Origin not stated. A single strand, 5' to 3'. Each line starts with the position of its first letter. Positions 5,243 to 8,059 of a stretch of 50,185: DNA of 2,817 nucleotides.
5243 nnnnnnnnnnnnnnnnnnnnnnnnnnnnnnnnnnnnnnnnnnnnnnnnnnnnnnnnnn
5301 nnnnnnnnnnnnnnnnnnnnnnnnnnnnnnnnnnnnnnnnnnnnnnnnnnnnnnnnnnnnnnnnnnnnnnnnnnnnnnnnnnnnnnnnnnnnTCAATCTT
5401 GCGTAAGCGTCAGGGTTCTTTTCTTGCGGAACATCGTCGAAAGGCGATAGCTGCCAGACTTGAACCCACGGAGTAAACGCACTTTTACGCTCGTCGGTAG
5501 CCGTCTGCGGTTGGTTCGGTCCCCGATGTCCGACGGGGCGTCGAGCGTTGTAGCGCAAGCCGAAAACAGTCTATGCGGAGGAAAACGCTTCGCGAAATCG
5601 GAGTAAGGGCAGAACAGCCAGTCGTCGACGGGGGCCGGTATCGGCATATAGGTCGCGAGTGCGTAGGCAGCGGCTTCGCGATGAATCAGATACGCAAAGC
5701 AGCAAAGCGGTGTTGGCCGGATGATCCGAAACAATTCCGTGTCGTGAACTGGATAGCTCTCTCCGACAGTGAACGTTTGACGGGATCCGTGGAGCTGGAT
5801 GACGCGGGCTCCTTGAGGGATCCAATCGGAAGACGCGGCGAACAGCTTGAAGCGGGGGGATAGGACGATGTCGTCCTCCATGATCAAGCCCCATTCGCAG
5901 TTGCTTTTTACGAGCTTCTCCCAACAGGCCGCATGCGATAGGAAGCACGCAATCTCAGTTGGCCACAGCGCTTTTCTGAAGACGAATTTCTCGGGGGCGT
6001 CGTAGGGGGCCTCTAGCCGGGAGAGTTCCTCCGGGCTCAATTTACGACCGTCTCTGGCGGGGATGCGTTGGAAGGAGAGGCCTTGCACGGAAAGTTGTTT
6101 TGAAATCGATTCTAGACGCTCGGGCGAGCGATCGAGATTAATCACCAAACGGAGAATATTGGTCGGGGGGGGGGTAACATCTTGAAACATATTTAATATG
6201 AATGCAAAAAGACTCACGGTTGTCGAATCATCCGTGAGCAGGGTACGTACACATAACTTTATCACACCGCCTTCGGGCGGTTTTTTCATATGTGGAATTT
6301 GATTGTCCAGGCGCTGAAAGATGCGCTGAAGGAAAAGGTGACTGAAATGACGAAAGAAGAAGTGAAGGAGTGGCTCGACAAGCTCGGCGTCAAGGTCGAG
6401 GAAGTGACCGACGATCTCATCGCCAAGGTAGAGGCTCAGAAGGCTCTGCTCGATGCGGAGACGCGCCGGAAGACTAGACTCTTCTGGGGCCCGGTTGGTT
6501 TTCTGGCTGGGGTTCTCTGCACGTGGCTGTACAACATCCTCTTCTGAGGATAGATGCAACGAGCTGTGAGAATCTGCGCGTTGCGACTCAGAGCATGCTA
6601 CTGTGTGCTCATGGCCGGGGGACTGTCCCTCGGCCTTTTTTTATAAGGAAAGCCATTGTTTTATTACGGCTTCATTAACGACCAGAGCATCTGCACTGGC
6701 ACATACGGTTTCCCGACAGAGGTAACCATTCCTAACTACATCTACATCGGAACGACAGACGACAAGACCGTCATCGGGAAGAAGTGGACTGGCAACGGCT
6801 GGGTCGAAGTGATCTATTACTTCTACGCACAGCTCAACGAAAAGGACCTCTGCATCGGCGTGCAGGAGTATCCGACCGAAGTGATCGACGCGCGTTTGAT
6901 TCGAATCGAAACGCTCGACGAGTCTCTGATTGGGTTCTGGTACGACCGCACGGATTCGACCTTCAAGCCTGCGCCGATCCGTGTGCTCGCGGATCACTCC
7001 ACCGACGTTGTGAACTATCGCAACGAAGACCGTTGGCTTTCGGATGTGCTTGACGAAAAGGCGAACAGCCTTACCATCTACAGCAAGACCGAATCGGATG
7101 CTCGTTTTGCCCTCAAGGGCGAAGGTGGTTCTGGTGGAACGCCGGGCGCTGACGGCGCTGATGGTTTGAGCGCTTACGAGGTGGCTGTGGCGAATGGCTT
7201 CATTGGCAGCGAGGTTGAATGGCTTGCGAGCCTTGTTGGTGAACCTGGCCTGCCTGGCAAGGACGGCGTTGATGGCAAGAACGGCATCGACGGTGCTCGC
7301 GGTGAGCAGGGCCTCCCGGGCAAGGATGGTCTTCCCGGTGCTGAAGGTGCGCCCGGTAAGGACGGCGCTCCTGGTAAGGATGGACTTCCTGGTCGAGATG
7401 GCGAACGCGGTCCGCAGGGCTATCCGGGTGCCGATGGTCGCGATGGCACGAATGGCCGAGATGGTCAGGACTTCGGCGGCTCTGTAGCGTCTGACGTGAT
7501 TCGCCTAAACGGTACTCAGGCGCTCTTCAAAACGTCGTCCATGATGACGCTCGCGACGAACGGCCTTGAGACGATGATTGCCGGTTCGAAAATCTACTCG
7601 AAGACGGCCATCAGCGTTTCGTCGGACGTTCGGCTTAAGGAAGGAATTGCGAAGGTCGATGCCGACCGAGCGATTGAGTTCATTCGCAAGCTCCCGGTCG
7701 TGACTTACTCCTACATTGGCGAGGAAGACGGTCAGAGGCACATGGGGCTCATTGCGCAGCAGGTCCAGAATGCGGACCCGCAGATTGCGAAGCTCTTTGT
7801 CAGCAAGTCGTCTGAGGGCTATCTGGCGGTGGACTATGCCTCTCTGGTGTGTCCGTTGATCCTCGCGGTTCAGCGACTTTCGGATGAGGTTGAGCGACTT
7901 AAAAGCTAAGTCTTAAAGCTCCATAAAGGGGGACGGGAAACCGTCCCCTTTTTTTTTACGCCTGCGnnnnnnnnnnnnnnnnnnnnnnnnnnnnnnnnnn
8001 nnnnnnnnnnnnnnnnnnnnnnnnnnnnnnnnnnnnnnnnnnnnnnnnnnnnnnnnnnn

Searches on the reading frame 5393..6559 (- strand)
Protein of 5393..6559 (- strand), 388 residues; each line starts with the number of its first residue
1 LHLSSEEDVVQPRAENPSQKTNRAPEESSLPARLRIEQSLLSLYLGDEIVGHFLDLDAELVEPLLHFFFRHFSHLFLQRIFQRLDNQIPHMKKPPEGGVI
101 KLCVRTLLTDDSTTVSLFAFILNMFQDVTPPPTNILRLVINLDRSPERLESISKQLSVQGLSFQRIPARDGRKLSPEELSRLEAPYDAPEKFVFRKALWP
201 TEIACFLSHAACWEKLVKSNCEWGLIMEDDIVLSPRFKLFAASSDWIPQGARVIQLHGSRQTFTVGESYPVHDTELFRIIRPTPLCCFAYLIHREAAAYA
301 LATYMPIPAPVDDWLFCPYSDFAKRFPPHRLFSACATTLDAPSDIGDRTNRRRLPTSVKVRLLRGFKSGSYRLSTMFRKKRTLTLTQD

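Call 26: search_protein_families(library=pfam, proteins=[window:5393-6559:-], max_evalue=0.001)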
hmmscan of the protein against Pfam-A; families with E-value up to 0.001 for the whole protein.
window:5393-6559:- (388 aa): 1 family
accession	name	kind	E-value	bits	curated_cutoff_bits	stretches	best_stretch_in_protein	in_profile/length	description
PF01755.23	Glyco_transf_25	-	2.2e-24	86.9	24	1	137-313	4-197/199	Glycosyltransferase family 25 (LPS biosynthesis protein)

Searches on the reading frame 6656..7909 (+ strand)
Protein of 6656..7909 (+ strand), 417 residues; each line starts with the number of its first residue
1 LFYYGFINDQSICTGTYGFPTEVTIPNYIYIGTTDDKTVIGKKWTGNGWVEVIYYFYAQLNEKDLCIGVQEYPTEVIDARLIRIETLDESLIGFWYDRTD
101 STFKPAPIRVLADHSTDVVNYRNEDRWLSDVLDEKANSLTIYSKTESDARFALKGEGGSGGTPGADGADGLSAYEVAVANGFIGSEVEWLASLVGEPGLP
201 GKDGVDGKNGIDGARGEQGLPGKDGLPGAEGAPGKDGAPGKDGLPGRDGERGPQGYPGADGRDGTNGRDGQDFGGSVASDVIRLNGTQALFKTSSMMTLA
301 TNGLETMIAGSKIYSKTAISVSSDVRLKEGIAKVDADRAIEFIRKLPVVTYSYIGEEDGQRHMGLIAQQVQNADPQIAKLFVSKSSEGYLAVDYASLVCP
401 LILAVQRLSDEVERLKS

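Call 26: search_protein_families(library=pfam, proteins=[window:6656-7909:+], max_evalue=0.001)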
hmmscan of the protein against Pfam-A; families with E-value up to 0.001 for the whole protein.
window:6656-7909:+ (417 aa): 2 families
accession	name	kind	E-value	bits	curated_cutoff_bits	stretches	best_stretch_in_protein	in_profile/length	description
PF01391.23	Collagen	-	8.6e-16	57.9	27.2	2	195-246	7-58/60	Collagen triple helix repeat (20 copies)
PF13884.11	Peptidase_S74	-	3.1e-14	53.4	22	1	323-376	1-55/58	Chaperone of endosialidase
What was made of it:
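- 6656..7909 (+): Collagen-repeat / Peptidase_S74 tail-fibre protein. It is the first gene of the variable block. Pfam Collagen 8.6e-16 and Peptidase_S74 3.1e-14 (call 26).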
